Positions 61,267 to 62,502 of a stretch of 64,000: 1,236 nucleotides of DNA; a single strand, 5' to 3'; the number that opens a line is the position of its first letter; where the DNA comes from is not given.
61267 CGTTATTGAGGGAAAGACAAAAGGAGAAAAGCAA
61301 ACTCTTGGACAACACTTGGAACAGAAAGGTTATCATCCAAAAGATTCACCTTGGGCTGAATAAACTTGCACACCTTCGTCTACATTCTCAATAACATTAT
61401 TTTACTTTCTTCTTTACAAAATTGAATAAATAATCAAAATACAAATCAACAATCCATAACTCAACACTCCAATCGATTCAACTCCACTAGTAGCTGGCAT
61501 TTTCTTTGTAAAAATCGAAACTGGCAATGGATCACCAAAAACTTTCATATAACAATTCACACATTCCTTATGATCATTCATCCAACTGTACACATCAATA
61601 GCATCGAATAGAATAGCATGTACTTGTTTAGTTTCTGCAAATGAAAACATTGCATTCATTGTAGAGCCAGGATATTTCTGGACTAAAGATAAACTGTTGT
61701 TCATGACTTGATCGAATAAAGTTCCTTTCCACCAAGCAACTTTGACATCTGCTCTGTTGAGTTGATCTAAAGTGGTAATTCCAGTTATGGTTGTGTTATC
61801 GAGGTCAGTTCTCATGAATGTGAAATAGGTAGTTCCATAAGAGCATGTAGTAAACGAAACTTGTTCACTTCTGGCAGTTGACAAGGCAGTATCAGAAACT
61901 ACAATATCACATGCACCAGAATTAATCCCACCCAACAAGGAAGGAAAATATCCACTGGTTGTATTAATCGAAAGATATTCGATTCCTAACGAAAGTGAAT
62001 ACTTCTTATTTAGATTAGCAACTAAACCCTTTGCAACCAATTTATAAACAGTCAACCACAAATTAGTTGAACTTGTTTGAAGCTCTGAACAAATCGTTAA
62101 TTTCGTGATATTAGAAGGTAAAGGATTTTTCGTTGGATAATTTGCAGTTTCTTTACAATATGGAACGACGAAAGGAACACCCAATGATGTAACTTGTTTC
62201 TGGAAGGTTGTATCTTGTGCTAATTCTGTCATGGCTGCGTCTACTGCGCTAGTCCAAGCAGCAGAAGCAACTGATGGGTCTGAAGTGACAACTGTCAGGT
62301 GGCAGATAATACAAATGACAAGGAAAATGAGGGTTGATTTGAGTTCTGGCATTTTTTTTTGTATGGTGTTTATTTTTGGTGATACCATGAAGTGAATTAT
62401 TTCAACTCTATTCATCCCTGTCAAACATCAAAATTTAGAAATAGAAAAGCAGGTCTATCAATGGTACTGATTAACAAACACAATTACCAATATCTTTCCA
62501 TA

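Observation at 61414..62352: Stand-alone periplasmic-binding-protein (SBP_bac_3-like) domain with signal peptide and GPI-like tail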

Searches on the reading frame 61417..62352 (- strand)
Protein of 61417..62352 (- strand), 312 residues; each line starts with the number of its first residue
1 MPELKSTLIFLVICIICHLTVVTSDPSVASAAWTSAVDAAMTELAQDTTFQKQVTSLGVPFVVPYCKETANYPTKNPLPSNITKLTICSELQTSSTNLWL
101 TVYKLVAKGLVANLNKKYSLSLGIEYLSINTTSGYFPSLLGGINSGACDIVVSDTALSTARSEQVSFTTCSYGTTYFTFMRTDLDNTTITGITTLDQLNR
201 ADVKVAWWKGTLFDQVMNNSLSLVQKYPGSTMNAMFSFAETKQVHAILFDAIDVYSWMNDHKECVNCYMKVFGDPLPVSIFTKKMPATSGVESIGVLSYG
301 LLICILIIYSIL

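Call 5: search_protein_families(library=pfam, proteins=[window:61417-62352:-], max_evalue=1)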
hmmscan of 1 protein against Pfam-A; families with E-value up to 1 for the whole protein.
window:61417-62352:- (312 aa): 1 family
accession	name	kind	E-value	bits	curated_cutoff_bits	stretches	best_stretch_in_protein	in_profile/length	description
PF00497.25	SBP_bac_3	-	0.00019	21.6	26.4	1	113-182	27-92/132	Bacterial extracellular solute-binding proteins, family 3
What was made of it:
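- On SBP_bac_3 / polar-amino-acid solute-binding proteins (type-II PBP, cluster F): 21.6 bits against a cut-off of 26.4, covering only residues 113-182 (call 5).
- On Ionotropic glutamate receptors: No Lig_chan or Lig_chan-Glu_bd hit (call 5).
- Closest known: Bacterial polar-amino-acid solute-binding proteins. Different: Below the Pfam gathering score (call 5).
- Checked: SBP resemblance is real but weak at the single-sequence level: Pfam PF00497 E 1.9e-4, 21.6 bits, below the 26.4 gathering score (call 5).
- The Pfam hit is below threshold (call 5).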

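Call 6: search_protein_families(library=ncbifam, proteins=[window:61417-62352:-], max_evalue=1)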
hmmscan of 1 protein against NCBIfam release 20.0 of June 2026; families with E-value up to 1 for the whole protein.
window:61417-62352:- (312 aa): 2 families
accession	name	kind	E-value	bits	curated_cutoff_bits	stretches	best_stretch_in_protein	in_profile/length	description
TIGR01096.1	3A0103s03R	subfamily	0.017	14.6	256.35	1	136-261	72-191/250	lysine/arginine/ornithine ABC transporter substrate-binding protein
TIGR02995.1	ectoine_ehuB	equivalog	0.12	11.6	190.9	1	121-172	68-117/275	ectoine/hydroxyectoine ABC transporter substrate-binding protein EhuB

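Call 7: find_homologous_proteins(query=window:61417-62352:-, max_evalue=0.001)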
Query window:61417-62352:- (312 aa): 5 proteins with E <= 0.001 among 1349 candidates.
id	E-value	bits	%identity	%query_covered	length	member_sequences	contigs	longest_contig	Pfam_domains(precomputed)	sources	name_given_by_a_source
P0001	1.4e-201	686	99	100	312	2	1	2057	-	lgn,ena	-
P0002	1.6e-124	433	67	91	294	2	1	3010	-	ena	-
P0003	5.5e-94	333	55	84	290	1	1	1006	-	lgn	-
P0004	1.1e-70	256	41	94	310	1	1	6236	PF00497.26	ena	-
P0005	1.0e-51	194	34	90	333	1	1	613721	PF00497.26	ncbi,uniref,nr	ncbi:hypothetical protein C9374_005968 [Naegleria lovaniensis]|uniref:Solute-binding protein family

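Call 12: find_encoding_contigs(protein=P0001, flank=5000, max_places=4)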
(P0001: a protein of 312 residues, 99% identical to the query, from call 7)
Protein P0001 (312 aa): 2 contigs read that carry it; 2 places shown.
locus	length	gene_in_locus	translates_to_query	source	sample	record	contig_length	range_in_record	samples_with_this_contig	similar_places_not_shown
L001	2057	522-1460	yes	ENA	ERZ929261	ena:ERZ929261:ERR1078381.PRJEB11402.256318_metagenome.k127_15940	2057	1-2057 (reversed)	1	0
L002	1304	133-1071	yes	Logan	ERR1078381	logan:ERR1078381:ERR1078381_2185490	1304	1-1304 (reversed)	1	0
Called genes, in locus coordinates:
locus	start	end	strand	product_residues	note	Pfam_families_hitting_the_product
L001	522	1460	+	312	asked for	-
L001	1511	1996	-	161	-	-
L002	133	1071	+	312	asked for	-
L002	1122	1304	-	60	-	?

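Call 15: find_encoding_contigs(protein=P0005, flank=10000, max_places=2)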
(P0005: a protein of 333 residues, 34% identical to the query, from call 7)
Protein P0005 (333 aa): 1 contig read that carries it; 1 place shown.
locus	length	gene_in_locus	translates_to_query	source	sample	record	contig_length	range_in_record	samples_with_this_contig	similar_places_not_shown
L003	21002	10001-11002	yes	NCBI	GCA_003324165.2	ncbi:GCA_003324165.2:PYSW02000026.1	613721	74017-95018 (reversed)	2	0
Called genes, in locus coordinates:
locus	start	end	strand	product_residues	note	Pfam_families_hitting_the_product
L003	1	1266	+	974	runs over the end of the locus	PF08240:ADH_N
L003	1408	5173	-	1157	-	PF11704:Folliculin (faint), PF27109:SMCR8_C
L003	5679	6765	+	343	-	PF00503:G-alpha, PF00025:Arf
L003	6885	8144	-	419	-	PF00646:F-box (weak), PF12937:F-box-like (weak)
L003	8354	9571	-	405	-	-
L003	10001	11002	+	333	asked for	PF00497:SBP_bac_3 (weak)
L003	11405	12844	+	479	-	-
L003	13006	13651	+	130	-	-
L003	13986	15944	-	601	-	PF00615:RGS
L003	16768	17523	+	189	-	-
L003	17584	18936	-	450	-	PF14769:CLAMP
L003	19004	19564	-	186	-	-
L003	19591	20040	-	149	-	-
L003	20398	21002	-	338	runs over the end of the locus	PF00497:SBP_bac_3 (weak)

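Call 16: find_encoding_contigs(protein=P0004, flank=5000, max_places=2)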
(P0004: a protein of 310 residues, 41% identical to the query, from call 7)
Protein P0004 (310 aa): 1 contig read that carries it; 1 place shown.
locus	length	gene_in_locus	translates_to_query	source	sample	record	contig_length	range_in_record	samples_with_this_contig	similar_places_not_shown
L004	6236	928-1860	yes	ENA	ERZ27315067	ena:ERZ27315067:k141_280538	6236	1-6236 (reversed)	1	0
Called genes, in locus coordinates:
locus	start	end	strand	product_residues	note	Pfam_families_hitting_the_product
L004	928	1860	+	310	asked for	PF00497:SBP_bac_3 (weak)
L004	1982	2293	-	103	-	PF15511:CENP-T_C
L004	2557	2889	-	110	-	-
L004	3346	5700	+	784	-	PF10513:EPL1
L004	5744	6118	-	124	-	-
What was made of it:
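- On SBP_bac_3 / polar-amino-acid solute-binding proteins (type-II PBP, cluster F): Paralogues carry precomputed weak PF00497 hits (calls 7, 15, 16).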

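Call 20: search_solved_structures(query=A1, max_evalue=1, show_alignments=2)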
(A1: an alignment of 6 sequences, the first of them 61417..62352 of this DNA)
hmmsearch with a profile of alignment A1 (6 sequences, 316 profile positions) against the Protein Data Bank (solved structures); distinct sequences matched with E-value up to 1: 27.
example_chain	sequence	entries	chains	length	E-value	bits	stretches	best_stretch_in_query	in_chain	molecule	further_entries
5tuj_C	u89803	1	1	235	2.1e-07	33.5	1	139-251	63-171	Ancestral protein CDT-Anc1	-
5t0w_A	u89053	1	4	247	2.3e-07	33.3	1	139-251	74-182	AncCDT-1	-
4zv1_A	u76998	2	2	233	2.3e-06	30.1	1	136-279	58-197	AncQR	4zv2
4i62_A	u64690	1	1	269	4.7e-05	25.7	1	134-250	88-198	Amino acid ABC transporter, periplasmic amino acid-binding protein, putative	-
4h5f_A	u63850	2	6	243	0.00022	23.6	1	135-262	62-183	Amino acid ABC superfamily ATP binding cassette transporter, binding protein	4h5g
4dz1_A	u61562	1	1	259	0.0004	22.7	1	130-223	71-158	DalS D-Alanine transporter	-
4f3s_A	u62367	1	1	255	0.00045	22.5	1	130-223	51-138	Putative periplasmic binding protein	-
5jos_A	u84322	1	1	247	0.0031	19.8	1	136-261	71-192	Cyclohexadienyl dehydratase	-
2iee_A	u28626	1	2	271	0.0051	19.1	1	137-250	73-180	Probable ABC transporter extracellular-binding protein yckB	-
4f3p_A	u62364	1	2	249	0.016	17.5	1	137-261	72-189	Glutamine-binding periplasmic protein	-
1pb8_A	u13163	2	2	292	0.079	15.2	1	134-251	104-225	N-methyl-D-aspartate Receptor Subunit 1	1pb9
8hnj_A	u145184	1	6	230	0.084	15.1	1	139-288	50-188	Glutamine ABC transporter, periplasmic glutamine-binding protein GlnH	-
3vv5_A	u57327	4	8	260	0.098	14.8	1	136-174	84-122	Amino acid ABC transporter, binding protein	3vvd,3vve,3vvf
1pb7_A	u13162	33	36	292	0.11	14.7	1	134-251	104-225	N-methyl-D-aspartate Receptor Subunit 1 | Glutamate [NMDA] receptor subunit zeta 1 | N-methyl-D-aspartate receptor NMDAR1-4a subunit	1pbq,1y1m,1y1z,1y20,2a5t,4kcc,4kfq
9gib_B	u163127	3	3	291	0.11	14.7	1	134-251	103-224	Isoform 1 of Glutamate receptor ionotropic, NMDA 1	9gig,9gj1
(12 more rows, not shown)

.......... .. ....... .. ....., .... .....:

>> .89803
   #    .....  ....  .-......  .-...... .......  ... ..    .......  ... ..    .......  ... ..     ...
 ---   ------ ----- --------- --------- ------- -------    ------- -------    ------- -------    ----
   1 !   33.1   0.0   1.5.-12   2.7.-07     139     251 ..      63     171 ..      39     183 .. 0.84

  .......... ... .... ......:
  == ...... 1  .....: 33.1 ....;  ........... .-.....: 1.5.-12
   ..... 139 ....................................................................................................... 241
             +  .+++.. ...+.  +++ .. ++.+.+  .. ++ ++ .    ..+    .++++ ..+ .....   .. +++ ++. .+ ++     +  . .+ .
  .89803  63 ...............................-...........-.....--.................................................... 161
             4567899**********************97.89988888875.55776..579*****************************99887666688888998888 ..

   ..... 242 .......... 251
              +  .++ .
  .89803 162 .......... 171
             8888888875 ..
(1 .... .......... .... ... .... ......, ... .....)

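Call 21: predict_structure(alignment_id=A1)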
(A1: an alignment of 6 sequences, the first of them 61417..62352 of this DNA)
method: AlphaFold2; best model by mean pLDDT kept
length: 312 residues; sequences in the alignment: 6
mean_pLDDT: 50.6   pTM: 0.46
mean pLDDT of the five models: 50.6, 48.4, 44.3, 39.2, 34.7
residues with pLDDT >= 90: 2; 70-90: 49; 50-70: 103; < 50: 158
segments of 3 or more residues with pLDDT < 50: 1-3, 17-30, 60-68, 154-192, 198-217, 219-221, 225-229, 238-295
pLDDT, mean of each block of 10 residues (from residue 1): 55 52 42 63 70 62 43 74 73 64 75 87 81 55 58 42 26 24 33 47 34 41 48 50 39 40 27 26 30 45 62 50
secondary structure, 60 per line:
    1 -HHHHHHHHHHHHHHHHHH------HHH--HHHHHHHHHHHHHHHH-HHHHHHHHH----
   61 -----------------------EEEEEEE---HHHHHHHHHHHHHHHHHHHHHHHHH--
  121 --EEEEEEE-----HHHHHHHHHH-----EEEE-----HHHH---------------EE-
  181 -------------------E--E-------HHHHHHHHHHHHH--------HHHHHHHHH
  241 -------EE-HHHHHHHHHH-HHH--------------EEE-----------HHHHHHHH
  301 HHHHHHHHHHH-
elements in order: H2-19 H31-46 H48-56 E84-90 H94-118 E123-129 H135-144 E150-153 H159-162 H211-223 H232-240 H251-260 E279-281 H293-311
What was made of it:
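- Tried and rejected: First AF2 run with only 6 sequences gave pLDDT 50.6 and was discarded (call 21).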

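Call 22: search_protein_representatives(alignment_id=A1)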
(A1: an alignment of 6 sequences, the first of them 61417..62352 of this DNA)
Query: 6 sequences, 316 profile positions. Proteins with E-value up to 0.001 (for the whole library): 245; up to 1e-10: 104; up to 1e-30: 34. The best 150 are listed.
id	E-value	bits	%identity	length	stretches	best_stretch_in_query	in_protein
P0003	1.0e-139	481.3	-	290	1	1-287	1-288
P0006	2.3e-115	401.3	-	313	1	17-310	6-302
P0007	9.1e-85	300.8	-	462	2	36-308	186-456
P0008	1.5e-79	283.7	-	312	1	3-311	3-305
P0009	5.6e-75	268.7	-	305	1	9-313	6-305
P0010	3.4e-68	246.4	-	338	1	21-312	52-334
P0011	4.5e-68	246.0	-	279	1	6-273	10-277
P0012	6.3e-57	209.4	-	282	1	47-312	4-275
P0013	1.0e-55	205.4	-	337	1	5-312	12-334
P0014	6.6e-55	202.7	-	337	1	32-314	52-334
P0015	1.9e-53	197.9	-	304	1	18-311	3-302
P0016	1.3e-51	191.9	-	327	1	14-313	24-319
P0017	8.0e-51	189.3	-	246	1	11-227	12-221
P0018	1.2e-50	188.8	-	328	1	6-311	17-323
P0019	1.9e-48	181.5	-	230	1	10-189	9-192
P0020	2.1e-48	181.4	-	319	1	7-313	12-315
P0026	1.0e-43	165.9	-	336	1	9-293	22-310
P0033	4.3e-39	150.8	-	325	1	8-308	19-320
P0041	1.3e-28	116.4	-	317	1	9-309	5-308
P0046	1.5e-24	103.0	-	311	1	12-314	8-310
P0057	2.8e-19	85.7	-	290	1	6-309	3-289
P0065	9.7e-18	80.6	-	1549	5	136-180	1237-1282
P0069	1.0e-16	77.2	-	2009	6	136-228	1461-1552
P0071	1.6e-16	76.6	-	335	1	10-289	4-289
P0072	3.5e-16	75.5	-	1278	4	132-251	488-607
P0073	3.6e-16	75.5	-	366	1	106-311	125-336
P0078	1.7e-15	73.2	-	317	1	94-270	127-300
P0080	5.2e-15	71.7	-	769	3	135-251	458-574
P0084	6.1e-14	68.1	-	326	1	106-251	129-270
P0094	3.7e-12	62.3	-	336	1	105-180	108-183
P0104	3.0e-11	59.3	-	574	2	138-282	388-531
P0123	1.7e-09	53.6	-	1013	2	10-280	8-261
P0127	2.7e-09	52.9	-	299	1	107-252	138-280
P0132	6.5e-09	51.6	-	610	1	32-261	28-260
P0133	8.0e-09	51.3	-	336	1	105-252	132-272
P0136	1.1e-08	50.9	-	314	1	10-313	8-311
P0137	1.1e-08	50.8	-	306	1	107-220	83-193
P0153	1.8e-07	46.9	-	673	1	28-306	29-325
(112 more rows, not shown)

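Call 25: list_cluster_members(proteins=[P0006, P0010, P0013, P0041, P0046, P0057, P0071, P0136, P0069, P0072])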
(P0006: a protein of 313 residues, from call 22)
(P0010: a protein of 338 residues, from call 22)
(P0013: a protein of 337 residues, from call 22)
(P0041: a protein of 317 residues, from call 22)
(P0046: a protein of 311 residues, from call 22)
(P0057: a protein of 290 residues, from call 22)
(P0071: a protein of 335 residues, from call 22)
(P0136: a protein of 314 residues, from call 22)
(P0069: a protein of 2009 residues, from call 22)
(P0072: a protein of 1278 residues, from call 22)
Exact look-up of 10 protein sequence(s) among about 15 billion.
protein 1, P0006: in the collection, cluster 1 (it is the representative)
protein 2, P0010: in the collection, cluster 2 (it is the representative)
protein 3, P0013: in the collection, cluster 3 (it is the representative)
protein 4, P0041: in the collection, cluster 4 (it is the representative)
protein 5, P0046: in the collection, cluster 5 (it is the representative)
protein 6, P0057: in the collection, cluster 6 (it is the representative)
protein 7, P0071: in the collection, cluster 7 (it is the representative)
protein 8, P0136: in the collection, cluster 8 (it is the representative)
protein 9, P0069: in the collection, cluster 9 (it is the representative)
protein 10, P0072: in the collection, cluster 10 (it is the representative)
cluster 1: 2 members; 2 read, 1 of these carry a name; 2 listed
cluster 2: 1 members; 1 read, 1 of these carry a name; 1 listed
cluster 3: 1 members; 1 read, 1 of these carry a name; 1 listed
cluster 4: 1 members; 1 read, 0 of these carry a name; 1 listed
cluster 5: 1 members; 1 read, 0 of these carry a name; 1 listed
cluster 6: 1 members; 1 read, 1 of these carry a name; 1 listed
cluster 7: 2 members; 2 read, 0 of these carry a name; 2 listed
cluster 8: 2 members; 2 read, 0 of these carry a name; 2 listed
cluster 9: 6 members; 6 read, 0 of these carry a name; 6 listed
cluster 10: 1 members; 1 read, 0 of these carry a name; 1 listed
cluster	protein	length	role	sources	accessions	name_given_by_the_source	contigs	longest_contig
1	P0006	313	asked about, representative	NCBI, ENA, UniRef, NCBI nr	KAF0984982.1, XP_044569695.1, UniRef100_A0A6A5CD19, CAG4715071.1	hypothetical protein FDP41_000021 [Naegleria fowleri] | Solute-binding protein family 3/N-terminal domain-containing protein n=1 Tax=Naegleria ... | uncharacterized protein FDP41_000021 [Naegleria fowleri]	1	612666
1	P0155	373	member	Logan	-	-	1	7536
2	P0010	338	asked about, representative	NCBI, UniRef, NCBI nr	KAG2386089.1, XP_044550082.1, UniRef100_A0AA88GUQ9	hypothetical protein C9374_002535 [Naegleria lovaniensis] | Solute-binding protein family 3/N-terminal domain-containing protein n=1 Tax=Naegleria ... | uncharacterized protein C9374_002535 [Naegleria lovaniensis]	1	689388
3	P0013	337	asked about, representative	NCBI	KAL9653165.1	hypothetical protein ABK040_006381 [Willaertia magna]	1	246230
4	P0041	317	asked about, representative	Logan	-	-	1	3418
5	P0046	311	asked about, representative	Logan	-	-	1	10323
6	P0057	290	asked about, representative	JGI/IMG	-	hypothetical protein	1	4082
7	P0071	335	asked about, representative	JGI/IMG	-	-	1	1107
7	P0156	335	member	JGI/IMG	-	-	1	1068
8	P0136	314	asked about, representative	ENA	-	-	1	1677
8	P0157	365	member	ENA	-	-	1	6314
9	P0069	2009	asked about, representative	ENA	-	-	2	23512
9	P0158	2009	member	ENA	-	-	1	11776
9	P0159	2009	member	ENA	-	-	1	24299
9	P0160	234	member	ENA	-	-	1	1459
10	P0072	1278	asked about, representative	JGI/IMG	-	-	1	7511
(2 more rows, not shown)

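Call 26: search_protein_families(library=pfam, proteins=[P0065, P0069, P0072, P0080, P0123, P0132, P0153, P0104], max_evalue=0.001)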
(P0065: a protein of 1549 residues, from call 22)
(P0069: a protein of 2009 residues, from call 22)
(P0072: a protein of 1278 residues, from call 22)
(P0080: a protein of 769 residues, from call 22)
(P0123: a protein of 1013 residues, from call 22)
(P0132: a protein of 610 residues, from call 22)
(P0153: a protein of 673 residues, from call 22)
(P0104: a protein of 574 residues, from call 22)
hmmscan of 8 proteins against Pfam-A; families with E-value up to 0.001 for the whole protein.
P0065 (1549 aa): 6 families
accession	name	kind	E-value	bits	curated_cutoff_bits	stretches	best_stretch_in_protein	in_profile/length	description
PF00497.25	SBP_bac_3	-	1.1e-151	498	26.4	5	445-676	1-131/132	Bacterial extracellular solute-binding proteins, family 3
PF10613.14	Lig_chan-Glu_bd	-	3e-30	105.1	30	3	1223-1279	52-109/115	Ligated ion channel L-glutamate- and glycine-binding site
PF00528.27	BPD_transp_1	-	2.7e-21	76.6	26.4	1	1345-1527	3-184/184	Binding-protein-dependent transport system inner membrane component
PF09084.16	NMT1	-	3.5e-11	43.8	20.5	0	799-886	85-183/216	NMT1/THI5 like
PF12974.12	Phosphonate-bd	-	7.1e-09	35.8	27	0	975-1173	20-232/242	ABC transporter, phosphonate, periplasmic substrate-binding protein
PF19100.5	DUF5787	-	0.00031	21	25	0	908-953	122-169/278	Family of unknown function (DUF5787)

P0069 (2009 aa): 5 families
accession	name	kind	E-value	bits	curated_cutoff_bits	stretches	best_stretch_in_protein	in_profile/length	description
PF00497.25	SBP_bac_3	-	6.3e-200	654.1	26.4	7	914-1141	1-131/132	Bacterial extracellular solute-binding proteins, family 3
PF10613.14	Lig_chan-Glu_bd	-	1.7e-36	125.2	30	3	216-262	66-112/115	Ligated ion channel L-glutamate- and glycine-binding site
PF00528.27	BPD_transp_1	-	1.2e-16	61.4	26.4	1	1810-1986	4-176/184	Binding-protein-dependent transport system inner membrane component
PF03891.20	DUF333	-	7.1e-06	26.7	25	0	693-710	6-23/47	Domain of unknown function (DUF333)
PF13531.11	SBP_bac_11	-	0.00014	22.1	25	0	303-380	133-213/227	Bacterial extracellular solute-binding protein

P0072 (1278 aa): 5 families
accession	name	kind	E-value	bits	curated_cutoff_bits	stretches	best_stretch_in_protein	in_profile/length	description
PF00497.25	SBP_bac_3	-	6.2e-107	353.2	26.4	4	701-914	10-131/132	Bacterial extracellular solute-binding proteins, family 3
PF10613.14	Lig_chan-Glu_bd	-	4.7e-22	78.7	30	1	724-783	53-113/115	Ligated ion channel L-glutamate- and glycine-binding site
PF00528.27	BPD_transp_1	-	5.7e-15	56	26.4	1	1081-1265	1-182/184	Binding-protein-dependent transport system inner membrane component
PF09084.16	NMT1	-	4.6e-06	27.1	20.5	0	45-106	78-145/216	NMT1/THI5 like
PF05688.17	BIg21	-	0.0004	21.3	27.4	0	431-455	57-81/109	Bacterial Immunoglobulin-like 21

P0080 (769 aa): 3 families
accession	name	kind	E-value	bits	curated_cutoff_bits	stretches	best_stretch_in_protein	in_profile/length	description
PF00497.25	SBP_bac_3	-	2.3e-83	277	26.4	3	175-394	2-131/132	Bacterial extracellular solute-binding proteins, family 3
PF10613.14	Lig_chan-Glu_bd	-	8.7e-17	61.7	30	1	189-263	24-111/115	Ligated ion channel L-glutamate- and glycine-binding site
PF12974.12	Phosphonate-bd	-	0.00017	21.5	27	0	199-288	18-112/242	ABC transporter, phosphonate, periplasmic substrate-binding protein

P0123 (1013 aa): 6 families
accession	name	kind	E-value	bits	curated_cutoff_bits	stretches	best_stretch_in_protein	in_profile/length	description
PF23106.1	EGF_Teneurin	-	6e-22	77.8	24.3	3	553-579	4-29/30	Teneurin-like EGF domain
PF25024.1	EGF_TEN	-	6.8e-20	72.1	65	3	779-933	3-139/234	Teneurin EGF domain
PF07974.19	EGF_2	-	3.1e-18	66.3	22.1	2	551-577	5-32/32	EGF-like domain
PF06119.19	NIDO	-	9.3e-12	45.8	25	1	316-447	4-126/186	Nidogen-like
PF00497.25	SBP_bac_3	-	1.8e-05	24.9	26.4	1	74-171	1-95/132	Bacterial extracellular solute-binding proteins, family 3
PF21700.4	EGF_DL_JAG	-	0.00086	19.7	27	1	859-881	2-24/26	Delta-like/Jagged, EGF-like domain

P0132 (610 aa): 4 families
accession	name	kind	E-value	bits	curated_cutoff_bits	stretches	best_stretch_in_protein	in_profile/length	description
PF07714.23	PK_Tyr_Ser-Thr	-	3.9e-56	190.7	23.1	1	359-606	1-258/258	Protein tyrosine and serine/threonine kinase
PF00069.31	Pkinase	-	5.1e-53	180.6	31.7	1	361-603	3-258/263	Protein kinase domain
PF00497.25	SBP_bac_3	-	0.00013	22.1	26.4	1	146-271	57-98/132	Bacterial extracellular solute-binding proteins, family 3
PF03109.22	ABC1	-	0.00029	20.5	22.9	0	363-396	36-69/244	ABC1 atypical kinase-like domain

P0153 (673 aa): 6 families
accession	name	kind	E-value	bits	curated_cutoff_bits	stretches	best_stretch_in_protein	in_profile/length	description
PF07714.23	PK_Tyr_Ser-Thr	-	1.1e-74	251.4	23.1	1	370-625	1-258/258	Protein tyrosine and serine/threonine kinase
PF00069.31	Pkinase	-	4.4e-45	154.6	31.7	1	372-623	3-259/263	Protein kinase domain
PF00497.25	SBP_bac_3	-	1.3e-14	54.5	26.4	1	105-202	10-95/132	Bacterial extracellular solute-binding proteins, family 3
PF10613.14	Lig_chan-Glu_bd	-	8.6e-05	23.1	30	1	112-192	24-106/115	Ligated ion channel L-glutamate- and glycine-binding site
PF21314.2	TM_ErbB1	-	0.00071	19.7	27.1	1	324-353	1-31/36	Epidermal growth factor receptor transmembrane-juxtamembrane segment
PF14610.12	Psg1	-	0.00093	19.5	30.1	0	295-349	128-184/186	Ykl077w/Psg1 (Pma1 Stabilization in Golgi)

P0104 (574 aa): 1 family
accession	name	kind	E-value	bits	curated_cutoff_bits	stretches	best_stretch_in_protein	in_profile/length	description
PF00497.25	SBP_bac_3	-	1.1e-20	74.1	26.4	2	335-456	2-98/132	Bacterial extracellular solute-binding proteins, family 3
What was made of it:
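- Its ancestors are transporter-associated SBPs, and the nearest bacterial hits are SBD-permease fusions (call 26).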
